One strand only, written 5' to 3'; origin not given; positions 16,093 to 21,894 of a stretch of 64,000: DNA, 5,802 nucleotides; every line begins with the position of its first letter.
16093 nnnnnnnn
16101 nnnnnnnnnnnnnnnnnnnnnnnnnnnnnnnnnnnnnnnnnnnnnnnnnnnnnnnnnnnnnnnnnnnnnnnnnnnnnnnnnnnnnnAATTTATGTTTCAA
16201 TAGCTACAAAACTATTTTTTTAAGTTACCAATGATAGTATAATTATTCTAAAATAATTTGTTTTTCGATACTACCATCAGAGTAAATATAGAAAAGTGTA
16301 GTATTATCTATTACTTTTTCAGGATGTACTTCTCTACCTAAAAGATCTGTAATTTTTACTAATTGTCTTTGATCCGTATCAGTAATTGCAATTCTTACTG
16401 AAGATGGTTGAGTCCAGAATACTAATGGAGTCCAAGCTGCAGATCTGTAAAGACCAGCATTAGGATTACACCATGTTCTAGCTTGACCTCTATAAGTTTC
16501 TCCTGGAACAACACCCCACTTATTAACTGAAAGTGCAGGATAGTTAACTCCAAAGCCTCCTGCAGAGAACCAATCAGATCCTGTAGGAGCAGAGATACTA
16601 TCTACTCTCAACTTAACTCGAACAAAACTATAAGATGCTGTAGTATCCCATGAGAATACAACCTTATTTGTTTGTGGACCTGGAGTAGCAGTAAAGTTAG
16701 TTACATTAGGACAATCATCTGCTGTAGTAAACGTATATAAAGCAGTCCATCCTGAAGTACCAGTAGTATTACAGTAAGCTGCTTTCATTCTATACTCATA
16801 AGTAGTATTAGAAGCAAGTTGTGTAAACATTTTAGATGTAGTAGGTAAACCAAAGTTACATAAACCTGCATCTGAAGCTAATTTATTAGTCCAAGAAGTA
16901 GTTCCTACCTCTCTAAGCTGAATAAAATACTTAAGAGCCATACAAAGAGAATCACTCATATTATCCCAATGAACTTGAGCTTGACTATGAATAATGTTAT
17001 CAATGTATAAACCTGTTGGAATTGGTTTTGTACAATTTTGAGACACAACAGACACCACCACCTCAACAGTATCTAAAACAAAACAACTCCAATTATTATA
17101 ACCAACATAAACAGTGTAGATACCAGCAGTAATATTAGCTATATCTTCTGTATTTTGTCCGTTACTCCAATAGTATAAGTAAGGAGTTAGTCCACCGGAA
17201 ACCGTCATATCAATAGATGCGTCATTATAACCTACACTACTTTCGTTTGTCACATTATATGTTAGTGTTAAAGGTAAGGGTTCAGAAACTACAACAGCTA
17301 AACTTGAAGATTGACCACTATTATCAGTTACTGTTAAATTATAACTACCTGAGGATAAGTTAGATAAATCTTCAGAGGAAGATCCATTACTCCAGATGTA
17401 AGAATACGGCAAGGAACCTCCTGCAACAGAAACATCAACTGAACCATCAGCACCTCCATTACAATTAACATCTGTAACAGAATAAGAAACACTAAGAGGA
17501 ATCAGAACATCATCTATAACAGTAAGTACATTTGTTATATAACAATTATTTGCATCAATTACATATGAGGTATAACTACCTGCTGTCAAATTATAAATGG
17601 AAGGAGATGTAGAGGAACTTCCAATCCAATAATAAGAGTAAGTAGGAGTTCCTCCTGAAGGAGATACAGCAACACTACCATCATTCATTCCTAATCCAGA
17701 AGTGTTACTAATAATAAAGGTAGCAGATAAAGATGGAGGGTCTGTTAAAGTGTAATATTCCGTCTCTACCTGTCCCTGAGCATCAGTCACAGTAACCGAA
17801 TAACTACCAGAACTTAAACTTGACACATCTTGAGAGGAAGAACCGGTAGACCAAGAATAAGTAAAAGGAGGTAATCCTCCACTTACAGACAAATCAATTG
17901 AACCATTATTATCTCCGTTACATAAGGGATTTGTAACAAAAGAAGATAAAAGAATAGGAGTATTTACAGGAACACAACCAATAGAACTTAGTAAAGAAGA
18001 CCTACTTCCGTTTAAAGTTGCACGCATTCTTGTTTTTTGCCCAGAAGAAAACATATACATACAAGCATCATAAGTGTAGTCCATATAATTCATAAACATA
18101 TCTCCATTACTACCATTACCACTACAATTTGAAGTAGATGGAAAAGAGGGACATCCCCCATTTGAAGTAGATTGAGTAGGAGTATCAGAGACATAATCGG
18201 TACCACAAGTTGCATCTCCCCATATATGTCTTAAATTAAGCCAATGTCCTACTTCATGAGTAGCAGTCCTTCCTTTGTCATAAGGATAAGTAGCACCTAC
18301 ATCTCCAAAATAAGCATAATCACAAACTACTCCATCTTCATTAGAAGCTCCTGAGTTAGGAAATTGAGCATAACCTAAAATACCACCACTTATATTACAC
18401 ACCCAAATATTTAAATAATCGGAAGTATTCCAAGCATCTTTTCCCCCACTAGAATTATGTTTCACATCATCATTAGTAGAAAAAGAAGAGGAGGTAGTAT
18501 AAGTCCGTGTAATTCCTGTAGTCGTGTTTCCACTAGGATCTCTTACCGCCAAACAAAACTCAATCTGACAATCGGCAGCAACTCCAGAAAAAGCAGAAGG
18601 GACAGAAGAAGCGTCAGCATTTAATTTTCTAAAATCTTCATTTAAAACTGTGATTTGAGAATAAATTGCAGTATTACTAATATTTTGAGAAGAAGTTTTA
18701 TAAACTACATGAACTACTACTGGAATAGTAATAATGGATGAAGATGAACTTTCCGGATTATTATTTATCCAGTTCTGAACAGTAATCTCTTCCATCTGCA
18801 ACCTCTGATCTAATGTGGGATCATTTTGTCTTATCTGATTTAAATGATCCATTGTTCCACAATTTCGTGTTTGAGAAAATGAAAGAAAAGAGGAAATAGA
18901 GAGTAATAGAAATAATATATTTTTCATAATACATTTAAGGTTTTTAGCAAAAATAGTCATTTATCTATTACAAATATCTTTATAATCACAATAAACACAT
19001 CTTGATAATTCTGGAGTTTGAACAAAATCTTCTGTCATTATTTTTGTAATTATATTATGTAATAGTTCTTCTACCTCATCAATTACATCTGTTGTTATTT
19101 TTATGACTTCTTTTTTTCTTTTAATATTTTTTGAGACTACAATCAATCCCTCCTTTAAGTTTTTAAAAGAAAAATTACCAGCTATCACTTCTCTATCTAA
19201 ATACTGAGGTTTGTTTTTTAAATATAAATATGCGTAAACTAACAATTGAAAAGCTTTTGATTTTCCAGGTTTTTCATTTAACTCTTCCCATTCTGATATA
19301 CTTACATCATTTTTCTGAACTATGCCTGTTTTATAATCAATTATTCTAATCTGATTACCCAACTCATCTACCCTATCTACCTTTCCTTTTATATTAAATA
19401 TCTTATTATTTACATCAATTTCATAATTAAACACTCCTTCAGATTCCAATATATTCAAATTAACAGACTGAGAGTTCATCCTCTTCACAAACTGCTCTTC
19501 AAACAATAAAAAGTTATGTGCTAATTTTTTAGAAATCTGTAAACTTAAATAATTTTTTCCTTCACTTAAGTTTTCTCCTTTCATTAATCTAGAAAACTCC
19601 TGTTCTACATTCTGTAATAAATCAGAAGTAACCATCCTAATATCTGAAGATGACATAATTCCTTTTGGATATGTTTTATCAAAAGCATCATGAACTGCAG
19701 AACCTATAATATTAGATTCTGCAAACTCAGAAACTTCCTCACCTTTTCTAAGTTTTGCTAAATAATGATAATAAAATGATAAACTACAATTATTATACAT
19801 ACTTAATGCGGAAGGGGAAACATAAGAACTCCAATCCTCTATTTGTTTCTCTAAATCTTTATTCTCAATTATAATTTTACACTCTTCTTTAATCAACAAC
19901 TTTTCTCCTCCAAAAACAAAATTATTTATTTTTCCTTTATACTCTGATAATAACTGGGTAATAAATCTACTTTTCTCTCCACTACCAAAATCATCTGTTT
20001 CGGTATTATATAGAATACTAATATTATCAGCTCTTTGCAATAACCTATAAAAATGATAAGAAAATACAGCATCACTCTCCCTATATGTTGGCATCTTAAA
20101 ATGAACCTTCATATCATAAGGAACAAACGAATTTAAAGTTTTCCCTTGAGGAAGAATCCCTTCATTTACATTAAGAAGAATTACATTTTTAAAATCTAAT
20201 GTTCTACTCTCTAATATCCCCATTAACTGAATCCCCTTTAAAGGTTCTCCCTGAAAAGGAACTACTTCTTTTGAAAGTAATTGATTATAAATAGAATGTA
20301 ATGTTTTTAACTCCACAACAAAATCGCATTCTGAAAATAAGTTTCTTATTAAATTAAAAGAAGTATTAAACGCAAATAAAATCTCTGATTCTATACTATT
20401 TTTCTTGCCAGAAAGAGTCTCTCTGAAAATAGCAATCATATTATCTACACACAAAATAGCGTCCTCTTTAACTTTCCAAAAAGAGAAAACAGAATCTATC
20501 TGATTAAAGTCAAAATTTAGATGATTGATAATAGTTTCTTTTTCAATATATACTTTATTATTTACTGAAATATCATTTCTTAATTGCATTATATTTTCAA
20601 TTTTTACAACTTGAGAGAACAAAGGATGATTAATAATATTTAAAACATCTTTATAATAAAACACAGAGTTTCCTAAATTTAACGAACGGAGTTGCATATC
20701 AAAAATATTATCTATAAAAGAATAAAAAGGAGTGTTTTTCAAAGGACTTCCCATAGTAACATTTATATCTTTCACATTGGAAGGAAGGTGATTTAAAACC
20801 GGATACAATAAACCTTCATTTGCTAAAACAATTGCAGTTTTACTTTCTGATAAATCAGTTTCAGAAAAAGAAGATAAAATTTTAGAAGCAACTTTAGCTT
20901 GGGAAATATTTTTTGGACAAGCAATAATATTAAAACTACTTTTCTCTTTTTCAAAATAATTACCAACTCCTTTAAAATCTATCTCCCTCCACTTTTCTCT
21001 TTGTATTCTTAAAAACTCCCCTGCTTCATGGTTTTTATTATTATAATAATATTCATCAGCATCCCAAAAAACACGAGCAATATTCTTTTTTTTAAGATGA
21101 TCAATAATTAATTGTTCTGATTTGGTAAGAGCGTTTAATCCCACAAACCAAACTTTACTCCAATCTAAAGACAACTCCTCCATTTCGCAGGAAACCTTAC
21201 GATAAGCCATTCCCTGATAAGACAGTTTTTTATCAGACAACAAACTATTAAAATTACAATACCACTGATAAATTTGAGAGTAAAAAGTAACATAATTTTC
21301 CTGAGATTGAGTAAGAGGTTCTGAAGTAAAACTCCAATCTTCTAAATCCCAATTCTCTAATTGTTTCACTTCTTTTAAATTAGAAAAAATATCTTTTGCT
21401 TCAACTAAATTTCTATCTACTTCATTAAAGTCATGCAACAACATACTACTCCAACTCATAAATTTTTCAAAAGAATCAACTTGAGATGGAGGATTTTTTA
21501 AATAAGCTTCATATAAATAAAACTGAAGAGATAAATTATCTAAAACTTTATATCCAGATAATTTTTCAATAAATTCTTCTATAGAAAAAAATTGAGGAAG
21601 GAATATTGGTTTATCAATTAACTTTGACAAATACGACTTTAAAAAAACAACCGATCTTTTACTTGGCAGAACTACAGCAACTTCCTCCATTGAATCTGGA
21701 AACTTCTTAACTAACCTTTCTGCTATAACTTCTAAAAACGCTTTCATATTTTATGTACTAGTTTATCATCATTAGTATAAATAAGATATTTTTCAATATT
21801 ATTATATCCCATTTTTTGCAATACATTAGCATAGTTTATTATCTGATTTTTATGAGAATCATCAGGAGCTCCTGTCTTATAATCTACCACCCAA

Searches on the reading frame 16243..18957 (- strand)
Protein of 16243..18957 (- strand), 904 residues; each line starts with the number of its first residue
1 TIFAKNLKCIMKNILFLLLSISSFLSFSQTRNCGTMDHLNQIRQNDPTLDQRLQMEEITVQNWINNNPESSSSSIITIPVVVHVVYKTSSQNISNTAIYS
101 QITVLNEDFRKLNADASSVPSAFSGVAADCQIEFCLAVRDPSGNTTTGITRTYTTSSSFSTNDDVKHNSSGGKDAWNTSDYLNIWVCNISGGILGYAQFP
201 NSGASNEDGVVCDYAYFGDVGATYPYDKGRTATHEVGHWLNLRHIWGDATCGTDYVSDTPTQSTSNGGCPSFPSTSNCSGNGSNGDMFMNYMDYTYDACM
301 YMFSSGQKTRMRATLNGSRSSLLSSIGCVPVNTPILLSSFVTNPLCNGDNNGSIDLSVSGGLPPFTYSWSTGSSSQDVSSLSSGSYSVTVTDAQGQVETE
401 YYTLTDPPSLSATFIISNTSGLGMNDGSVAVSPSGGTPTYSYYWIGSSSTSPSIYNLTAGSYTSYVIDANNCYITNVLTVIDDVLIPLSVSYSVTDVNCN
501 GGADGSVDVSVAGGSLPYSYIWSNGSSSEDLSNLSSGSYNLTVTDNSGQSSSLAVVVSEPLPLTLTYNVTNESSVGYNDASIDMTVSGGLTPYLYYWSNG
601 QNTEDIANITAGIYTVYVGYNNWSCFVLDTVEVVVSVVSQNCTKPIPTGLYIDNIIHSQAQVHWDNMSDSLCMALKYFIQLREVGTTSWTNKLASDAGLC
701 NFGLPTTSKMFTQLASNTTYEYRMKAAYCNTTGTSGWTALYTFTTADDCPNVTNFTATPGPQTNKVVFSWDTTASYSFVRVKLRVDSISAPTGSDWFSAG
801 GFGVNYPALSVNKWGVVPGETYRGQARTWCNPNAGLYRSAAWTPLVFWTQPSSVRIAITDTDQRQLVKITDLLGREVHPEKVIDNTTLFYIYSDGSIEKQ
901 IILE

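Call 45: search_protein_families(library=pfam, proteins=[window:16243-18957:-], max_evalue=0.0001)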
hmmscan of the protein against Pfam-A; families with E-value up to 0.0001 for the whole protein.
window:16243-18957:- (904 aa): 3 families
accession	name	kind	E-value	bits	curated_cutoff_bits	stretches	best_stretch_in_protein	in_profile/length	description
PF13573.12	SprB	-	1.9e-40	136.6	28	4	339-373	2-36/37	SprB repeat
PF05572.19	Peptidase_M43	-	3.8e-18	66.3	23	1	173-315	9-151/152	Pregnancy-associated plasma protein-A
PF18962.6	Por_Secre_tail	-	4.1e-05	24.2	27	0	526-551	45-70/75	Secretion system C-terminal sorting domain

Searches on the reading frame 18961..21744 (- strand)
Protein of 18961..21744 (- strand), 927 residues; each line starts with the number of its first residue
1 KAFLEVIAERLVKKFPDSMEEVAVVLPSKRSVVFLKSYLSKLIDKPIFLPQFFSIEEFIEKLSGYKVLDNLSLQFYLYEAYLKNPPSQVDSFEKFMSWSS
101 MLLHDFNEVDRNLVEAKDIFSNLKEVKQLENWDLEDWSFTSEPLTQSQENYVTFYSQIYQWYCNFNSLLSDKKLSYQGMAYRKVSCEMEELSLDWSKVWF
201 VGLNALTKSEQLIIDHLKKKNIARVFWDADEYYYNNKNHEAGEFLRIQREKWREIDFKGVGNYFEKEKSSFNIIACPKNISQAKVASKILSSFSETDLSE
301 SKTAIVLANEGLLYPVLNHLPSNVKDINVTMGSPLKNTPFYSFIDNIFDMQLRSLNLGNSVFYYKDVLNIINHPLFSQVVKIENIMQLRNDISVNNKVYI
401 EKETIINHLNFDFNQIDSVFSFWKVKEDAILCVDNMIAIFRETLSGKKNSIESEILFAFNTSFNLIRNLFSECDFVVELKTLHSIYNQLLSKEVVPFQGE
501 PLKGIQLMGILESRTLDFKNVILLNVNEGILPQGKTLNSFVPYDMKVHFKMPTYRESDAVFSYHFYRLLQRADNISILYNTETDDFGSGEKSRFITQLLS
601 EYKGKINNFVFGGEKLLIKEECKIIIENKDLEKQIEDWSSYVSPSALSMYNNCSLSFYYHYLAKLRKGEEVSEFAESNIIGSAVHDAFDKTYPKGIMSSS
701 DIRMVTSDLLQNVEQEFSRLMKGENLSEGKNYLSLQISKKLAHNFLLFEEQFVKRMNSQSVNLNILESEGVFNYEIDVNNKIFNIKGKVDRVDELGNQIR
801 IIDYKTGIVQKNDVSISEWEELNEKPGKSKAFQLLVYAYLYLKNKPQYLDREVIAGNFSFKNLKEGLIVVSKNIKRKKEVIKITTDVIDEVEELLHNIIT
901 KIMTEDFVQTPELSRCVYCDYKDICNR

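Call 45: search_protein_families(library=pfam, proteins=[window:18961-21744:-], max_evalue=0.0001)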
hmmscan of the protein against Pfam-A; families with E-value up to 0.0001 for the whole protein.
window:18961-21744:- (927 aa): 1 family
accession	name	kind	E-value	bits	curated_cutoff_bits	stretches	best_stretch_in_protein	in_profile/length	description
PF12705.13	PDDEXK_1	-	1.9e-31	110.3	22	1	642-926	2-247/247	PD-(D/E)XK nuclease superfamily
